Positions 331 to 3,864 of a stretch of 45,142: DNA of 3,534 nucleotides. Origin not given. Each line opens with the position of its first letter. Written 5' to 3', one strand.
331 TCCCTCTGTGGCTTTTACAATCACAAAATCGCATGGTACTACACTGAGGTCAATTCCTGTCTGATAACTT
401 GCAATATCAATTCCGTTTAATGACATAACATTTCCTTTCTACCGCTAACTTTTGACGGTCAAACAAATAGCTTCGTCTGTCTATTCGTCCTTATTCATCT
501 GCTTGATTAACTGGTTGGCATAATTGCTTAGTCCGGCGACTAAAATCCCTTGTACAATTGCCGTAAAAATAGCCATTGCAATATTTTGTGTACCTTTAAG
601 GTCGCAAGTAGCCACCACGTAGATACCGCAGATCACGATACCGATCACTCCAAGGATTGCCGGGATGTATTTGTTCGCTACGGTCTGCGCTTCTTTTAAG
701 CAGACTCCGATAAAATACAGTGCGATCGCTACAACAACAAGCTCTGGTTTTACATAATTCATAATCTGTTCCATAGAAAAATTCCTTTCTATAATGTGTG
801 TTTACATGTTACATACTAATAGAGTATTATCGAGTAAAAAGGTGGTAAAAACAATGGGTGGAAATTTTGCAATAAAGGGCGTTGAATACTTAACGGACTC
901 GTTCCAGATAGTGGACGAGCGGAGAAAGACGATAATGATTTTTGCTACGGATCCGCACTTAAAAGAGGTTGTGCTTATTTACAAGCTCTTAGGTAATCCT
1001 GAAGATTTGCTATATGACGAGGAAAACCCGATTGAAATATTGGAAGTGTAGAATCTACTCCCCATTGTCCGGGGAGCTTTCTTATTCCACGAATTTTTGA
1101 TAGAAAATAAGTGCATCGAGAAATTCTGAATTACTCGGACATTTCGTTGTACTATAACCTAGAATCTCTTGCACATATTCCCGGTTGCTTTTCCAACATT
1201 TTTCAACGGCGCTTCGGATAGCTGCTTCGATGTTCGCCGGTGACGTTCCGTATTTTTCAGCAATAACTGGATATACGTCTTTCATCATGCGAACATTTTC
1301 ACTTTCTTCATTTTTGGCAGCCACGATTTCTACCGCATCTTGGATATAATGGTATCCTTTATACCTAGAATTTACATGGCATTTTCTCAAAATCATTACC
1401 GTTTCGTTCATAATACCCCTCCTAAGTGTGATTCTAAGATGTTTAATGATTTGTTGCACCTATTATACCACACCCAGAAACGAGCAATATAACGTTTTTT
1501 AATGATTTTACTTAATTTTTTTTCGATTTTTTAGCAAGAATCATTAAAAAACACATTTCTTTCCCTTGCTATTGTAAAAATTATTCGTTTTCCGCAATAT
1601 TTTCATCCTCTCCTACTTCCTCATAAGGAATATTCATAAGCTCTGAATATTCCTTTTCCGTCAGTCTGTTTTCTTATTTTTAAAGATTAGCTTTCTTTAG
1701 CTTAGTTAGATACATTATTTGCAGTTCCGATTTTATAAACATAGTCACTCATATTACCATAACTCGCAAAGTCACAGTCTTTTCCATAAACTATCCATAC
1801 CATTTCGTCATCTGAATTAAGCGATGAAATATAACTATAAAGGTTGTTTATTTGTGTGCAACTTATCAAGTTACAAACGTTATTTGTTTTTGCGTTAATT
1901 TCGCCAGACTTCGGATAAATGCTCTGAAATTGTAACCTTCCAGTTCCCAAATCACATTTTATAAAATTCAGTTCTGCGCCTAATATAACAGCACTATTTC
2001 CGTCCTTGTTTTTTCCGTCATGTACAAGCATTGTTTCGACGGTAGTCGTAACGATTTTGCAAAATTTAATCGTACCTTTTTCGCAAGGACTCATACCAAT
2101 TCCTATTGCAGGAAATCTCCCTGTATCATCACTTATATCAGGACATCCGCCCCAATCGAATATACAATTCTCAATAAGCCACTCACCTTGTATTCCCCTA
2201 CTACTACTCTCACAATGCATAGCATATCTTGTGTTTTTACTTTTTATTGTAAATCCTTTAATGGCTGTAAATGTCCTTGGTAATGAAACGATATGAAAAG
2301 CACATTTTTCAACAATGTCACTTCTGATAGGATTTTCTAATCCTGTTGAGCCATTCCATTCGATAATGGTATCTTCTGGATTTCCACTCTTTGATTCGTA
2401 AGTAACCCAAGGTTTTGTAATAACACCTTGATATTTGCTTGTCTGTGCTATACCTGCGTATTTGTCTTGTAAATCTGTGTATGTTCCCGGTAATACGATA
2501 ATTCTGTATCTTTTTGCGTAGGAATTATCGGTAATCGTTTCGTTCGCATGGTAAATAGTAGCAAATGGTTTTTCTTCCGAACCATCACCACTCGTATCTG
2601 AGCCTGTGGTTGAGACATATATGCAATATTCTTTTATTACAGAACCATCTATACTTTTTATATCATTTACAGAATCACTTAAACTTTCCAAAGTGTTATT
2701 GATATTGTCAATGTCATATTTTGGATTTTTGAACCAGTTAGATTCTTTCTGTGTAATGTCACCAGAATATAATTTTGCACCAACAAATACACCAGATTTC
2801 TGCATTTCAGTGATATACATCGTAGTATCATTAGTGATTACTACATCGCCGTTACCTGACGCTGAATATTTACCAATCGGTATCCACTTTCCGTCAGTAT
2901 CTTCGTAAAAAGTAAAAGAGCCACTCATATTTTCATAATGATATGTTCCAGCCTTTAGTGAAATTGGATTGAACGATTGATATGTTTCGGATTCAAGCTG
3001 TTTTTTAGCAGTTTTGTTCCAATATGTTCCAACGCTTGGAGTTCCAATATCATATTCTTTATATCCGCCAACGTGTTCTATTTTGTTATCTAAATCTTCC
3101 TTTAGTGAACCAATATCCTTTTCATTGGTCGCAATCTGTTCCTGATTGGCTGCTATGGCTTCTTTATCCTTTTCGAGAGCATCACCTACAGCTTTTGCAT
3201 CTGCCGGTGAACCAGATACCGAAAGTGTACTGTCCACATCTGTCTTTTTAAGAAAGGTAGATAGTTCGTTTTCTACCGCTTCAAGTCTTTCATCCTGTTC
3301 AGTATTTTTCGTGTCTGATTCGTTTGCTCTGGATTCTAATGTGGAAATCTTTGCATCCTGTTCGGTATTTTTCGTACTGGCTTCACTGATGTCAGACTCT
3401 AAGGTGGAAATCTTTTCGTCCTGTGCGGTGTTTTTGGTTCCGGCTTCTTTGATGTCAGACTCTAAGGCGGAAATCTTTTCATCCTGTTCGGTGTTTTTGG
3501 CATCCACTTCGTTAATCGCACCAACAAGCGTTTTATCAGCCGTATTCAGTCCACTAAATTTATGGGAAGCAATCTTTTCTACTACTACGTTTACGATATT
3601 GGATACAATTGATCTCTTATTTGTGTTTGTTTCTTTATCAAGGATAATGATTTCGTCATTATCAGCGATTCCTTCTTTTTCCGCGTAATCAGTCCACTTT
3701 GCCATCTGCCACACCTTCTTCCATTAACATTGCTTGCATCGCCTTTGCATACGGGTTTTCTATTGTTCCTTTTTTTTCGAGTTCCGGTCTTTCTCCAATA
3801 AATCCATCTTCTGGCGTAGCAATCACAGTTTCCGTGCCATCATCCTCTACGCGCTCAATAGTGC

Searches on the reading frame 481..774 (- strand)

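Call 47: search_protein_families(library=pfam, max_evalue=0.001, proteins=[window:481-774:-])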
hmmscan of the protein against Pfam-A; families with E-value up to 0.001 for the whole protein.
window:481-774:- (97 aa): 1 family
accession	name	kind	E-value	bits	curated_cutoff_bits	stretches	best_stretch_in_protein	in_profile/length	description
PF16079.10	Phage_holin_5_2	-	8.8e-27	93.6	29.2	1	15-93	1-76/76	Phage holin family Hol44, in holin superfamily V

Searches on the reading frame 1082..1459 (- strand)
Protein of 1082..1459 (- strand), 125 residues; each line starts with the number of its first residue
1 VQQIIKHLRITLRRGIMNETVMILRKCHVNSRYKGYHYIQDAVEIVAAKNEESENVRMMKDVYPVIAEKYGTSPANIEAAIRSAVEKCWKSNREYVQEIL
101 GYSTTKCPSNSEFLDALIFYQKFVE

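Call 47: search_protein_families(library=pfam, max_evalue=0.001, proteins=[window:1082-1459:-])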
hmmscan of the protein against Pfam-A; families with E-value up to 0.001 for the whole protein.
window:1082-1459:- (125 aa): 1 family
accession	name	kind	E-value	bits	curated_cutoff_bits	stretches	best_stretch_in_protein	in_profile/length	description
PF08769.17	Spo0A_C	-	4.6e-25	88.1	25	1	23-118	4-101/104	Sporulation initiation factor Spo0A C terminal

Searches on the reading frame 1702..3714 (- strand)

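Call 47: search_protein_families(library=pfam, max_evalue=0.001, proteins=[window:1702-3714:-])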
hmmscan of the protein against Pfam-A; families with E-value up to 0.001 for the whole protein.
window:1702-3714:- (670 aa): 1 family
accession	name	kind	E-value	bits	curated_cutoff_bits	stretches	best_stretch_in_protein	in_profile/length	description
PF08614.16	ATG16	-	0.0009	19.9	33.7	0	69-153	47-134/200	Autophagy protein 16 (ATG16)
